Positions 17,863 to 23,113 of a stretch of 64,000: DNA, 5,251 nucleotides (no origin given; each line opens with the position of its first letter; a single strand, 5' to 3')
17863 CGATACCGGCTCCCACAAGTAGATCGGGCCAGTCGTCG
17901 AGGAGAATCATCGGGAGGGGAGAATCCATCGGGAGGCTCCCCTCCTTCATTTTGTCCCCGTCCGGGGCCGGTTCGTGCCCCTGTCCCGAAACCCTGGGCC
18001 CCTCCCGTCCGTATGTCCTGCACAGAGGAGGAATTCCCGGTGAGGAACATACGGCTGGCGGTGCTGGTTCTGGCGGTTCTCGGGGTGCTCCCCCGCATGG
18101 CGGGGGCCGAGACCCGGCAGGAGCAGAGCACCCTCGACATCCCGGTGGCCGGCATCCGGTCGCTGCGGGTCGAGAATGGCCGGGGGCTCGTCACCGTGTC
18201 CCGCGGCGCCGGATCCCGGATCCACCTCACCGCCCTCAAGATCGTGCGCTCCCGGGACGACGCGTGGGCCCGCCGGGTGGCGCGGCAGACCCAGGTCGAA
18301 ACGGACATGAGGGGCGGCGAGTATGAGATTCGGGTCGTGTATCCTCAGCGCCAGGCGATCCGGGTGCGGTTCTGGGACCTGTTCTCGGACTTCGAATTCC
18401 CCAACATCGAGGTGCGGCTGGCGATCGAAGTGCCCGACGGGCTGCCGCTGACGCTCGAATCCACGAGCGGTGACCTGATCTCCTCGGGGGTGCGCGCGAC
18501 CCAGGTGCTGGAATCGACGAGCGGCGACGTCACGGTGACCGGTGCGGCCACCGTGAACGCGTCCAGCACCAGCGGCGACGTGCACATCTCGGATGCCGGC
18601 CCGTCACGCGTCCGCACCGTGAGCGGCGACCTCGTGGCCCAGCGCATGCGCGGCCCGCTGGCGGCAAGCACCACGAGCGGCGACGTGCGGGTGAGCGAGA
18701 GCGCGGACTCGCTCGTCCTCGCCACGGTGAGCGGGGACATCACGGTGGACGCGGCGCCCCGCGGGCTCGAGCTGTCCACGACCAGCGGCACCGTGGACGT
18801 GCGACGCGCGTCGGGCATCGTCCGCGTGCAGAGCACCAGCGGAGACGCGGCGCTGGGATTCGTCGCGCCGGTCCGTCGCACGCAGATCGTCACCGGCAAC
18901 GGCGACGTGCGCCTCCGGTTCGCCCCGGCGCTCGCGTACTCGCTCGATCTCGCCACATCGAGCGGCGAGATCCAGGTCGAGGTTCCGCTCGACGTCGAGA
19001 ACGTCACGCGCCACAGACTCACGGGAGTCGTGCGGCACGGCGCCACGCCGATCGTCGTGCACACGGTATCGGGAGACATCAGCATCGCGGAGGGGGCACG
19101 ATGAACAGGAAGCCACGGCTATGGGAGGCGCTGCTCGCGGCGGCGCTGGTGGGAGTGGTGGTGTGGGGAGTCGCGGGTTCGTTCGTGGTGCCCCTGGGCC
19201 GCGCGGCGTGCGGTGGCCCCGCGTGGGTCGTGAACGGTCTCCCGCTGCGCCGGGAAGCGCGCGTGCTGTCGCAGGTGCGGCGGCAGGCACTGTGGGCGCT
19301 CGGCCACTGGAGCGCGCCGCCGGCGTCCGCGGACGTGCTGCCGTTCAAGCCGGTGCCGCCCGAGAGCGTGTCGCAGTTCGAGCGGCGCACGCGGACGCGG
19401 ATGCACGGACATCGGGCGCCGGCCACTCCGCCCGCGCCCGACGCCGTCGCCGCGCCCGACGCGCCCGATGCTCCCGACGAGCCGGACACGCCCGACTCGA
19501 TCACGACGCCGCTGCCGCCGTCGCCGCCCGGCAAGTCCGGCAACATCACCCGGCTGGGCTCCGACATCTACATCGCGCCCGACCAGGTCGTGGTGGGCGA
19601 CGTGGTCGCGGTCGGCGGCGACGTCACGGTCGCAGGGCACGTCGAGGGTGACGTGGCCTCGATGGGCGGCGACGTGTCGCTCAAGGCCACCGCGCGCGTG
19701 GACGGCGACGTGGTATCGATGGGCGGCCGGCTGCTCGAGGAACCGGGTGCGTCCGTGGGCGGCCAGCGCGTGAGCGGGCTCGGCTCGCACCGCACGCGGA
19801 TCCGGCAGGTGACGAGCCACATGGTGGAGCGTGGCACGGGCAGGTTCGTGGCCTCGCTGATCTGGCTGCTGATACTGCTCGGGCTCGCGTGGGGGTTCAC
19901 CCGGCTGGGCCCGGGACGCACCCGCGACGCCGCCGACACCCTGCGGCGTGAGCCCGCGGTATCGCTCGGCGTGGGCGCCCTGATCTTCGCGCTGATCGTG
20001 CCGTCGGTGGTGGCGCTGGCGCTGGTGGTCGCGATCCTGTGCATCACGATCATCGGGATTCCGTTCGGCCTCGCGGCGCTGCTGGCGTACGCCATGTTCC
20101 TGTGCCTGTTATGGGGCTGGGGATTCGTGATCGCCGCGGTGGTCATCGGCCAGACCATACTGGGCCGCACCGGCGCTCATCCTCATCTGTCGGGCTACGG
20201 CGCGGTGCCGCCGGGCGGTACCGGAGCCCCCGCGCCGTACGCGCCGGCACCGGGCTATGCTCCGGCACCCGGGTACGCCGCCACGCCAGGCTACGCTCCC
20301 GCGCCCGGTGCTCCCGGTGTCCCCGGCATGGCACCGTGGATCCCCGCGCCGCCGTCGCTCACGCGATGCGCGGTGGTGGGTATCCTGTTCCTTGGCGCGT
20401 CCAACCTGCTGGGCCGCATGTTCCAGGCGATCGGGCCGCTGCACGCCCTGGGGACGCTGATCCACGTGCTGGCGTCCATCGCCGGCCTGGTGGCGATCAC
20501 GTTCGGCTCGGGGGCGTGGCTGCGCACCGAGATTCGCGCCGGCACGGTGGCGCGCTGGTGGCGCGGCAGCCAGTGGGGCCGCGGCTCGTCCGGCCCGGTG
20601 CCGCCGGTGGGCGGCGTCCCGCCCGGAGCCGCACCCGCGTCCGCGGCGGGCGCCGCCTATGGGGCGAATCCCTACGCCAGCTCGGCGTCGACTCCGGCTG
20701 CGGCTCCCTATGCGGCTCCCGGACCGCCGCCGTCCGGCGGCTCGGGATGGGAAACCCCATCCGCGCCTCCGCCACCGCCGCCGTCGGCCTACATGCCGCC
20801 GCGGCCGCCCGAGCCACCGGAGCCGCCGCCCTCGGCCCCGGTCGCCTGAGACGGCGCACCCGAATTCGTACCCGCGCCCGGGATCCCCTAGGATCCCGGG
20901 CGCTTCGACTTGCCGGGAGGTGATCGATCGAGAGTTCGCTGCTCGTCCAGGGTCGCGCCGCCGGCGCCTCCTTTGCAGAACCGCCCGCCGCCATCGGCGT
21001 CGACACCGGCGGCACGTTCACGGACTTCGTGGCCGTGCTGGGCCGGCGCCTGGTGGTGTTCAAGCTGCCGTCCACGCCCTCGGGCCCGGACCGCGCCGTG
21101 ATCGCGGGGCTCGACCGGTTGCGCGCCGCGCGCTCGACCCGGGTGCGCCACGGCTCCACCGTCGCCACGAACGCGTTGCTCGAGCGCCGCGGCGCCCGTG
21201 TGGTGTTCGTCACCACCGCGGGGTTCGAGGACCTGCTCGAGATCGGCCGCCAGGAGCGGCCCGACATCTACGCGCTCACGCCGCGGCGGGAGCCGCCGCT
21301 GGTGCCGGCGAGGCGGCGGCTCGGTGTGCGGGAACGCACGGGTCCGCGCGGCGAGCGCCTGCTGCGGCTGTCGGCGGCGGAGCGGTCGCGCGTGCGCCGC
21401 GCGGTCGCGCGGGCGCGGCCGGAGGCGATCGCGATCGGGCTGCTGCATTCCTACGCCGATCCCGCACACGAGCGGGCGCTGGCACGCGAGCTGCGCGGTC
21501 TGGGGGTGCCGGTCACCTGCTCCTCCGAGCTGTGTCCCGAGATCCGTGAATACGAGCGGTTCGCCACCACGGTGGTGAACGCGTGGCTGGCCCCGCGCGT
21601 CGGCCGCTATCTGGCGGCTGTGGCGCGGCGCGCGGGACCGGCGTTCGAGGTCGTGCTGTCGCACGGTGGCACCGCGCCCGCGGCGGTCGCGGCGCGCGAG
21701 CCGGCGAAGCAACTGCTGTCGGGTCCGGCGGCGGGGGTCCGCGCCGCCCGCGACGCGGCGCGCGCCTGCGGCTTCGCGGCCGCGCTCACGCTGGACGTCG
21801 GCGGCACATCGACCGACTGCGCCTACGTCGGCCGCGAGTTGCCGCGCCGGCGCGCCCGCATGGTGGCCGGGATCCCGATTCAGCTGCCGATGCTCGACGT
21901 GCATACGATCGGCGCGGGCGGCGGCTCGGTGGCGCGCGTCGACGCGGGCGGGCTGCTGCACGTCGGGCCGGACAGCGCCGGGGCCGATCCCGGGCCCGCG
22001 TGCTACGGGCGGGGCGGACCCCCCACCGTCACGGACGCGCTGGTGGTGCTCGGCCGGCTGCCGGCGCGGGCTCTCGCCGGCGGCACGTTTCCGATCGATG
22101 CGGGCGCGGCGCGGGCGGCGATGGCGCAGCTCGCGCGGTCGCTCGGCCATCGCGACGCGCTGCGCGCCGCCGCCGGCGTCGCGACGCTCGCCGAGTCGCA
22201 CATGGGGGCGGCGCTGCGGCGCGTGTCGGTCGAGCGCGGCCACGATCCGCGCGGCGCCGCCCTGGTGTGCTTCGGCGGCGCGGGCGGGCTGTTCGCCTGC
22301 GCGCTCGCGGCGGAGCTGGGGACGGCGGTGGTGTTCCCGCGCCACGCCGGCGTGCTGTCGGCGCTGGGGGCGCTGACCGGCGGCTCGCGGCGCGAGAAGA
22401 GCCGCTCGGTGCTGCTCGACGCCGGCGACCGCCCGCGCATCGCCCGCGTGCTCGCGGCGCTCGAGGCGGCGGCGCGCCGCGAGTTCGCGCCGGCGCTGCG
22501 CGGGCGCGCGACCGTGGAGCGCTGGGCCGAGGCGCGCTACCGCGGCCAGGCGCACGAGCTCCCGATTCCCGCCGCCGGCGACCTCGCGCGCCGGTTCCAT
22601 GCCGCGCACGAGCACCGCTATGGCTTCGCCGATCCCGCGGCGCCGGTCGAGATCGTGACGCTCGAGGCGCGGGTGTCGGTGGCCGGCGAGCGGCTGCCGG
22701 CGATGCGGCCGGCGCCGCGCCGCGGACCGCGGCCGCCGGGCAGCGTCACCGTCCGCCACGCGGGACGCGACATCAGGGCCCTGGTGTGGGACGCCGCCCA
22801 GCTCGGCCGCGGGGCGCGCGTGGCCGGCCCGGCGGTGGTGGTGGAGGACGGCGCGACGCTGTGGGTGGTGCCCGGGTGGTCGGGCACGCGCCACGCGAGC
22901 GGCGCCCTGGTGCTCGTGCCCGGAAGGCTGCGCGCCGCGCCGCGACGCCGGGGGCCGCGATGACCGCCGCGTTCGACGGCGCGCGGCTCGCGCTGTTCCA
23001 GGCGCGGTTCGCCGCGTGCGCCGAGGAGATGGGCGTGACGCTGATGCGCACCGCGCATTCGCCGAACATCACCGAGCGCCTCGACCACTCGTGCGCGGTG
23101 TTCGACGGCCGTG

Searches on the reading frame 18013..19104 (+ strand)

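Call 19: search_protein_families(library=pfam, proteins=[window:18013-19104:+], max_evalue=0.001)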
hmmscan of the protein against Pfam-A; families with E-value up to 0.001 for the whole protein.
window:18013-19104:+ (363 aa): 1 family
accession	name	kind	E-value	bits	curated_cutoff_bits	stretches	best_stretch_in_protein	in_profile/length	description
PF13349.12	DUF4097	-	8.3e-32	110.9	22.9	2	217-358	102-246/247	Toastrack DUF4097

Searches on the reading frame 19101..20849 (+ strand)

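Call 19: search_protein_families(library=pfam, proteins=[window:19101-20849:+], max_evalue=0.001)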
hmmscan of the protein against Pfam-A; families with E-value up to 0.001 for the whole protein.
window:19101-20849:+ (582 aa): 1 family
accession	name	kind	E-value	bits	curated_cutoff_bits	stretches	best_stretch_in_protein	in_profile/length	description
PF04519.19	Bactofilin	-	1.5e-05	25.6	27.9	1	146-221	26-95/98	Polymer-forming cytoskeletal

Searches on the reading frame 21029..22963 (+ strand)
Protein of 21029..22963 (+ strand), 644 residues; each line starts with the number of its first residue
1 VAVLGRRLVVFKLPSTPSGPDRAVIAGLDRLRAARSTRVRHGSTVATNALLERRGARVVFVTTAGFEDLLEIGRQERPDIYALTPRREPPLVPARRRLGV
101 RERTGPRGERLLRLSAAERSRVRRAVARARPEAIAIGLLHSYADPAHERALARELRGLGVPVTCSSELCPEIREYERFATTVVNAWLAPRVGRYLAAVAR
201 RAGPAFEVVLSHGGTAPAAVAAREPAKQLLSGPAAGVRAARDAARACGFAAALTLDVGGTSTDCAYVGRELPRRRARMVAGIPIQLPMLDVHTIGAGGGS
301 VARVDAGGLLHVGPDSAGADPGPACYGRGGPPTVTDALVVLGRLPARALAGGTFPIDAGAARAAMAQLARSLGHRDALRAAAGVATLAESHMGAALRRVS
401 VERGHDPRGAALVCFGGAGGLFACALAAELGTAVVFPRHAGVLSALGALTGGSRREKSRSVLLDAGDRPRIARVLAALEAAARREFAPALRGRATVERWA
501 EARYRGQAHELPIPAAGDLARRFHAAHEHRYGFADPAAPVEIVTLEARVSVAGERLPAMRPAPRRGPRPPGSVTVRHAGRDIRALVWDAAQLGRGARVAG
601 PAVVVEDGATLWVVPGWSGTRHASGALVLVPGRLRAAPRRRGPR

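Call 19: search_protein_families(library=pfam, proteins=[window:21029-22963:+], max_evalue=0.001)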
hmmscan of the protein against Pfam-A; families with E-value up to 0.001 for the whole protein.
window:21029-22963:+ (644 aa): 2 families
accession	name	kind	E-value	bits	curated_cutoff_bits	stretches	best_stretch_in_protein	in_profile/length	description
PF01968.24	Hydantoinase_A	-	3.7e-75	253.3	22.9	1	177-451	1-285/291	Hydantoinase/oxoprolinase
PF05378.19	Hydant_A_N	-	1.7e-33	116.2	25.2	1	6-156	21-173/176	Hydantoinase/oxoprolinase N-terminal region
